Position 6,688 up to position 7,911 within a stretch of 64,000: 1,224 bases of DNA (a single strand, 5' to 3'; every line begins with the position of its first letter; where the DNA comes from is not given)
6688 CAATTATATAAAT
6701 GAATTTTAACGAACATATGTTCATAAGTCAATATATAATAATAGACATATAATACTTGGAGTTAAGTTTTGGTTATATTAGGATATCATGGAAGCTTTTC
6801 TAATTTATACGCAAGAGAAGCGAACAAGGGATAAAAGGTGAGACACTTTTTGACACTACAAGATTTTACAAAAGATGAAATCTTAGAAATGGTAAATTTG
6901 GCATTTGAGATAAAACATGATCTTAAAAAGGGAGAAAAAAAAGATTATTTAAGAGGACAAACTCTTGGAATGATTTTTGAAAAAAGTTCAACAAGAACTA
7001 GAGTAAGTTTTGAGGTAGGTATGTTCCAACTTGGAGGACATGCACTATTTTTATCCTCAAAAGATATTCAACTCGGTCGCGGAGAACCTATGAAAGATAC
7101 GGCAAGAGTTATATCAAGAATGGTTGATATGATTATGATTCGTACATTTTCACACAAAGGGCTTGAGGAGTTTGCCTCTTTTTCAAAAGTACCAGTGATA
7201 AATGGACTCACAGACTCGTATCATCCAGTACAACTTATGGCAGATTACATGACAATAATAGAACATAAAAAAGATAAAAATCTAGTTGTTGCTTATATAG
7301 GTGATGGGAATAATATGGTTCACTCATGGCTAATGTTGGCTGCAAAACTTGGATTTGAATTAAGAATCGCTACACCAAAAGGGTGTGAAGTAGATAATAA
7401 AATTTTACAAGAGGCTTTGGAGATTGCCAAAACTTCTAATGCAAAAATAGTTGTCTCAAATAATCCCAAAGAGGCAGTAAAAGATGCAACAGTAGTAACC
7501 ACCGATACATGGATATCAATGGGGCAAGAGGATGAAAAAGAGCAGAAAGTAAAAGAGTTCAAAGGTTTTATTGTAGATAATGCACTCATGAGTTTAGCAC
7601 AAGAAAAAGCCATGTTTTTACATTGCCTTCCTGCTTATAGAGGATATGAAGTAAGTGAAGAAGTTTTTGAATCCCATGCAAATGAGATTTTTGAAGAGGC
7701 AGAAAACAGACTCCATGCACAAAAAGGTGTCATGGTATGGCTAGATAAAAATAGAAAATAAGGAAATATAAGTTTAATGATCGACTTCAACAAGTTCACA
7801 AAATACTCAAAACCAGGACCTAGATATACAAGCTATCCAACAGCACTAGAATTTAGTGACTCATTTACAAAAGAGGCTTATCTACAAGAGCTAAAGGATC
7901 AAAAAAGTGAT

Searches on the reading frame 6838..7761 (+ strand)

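Call 51: search_protein_families(library=pfam, proteins=[window:6838-7761:+], max_evalue=0.001)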
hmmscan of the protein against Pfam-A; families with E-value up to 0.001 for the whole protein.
window:6838-7761:+ (307 aa): 2 families
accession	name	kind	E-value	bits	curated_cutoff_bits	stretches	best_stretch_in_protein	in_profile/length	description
PF00185.30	OTCace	-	1.2e-59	201.2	29.4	1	148-302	2-157/157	Aspartate/ornithine carbamoyltransferase, Asp/Orn binding domain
PF02729.26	OTCace_N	-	1.9e-54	184.2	29.9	1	2-142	1-148/148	Aspartate/ornithine carbamoyltransferase, carbamoyl-P binding domain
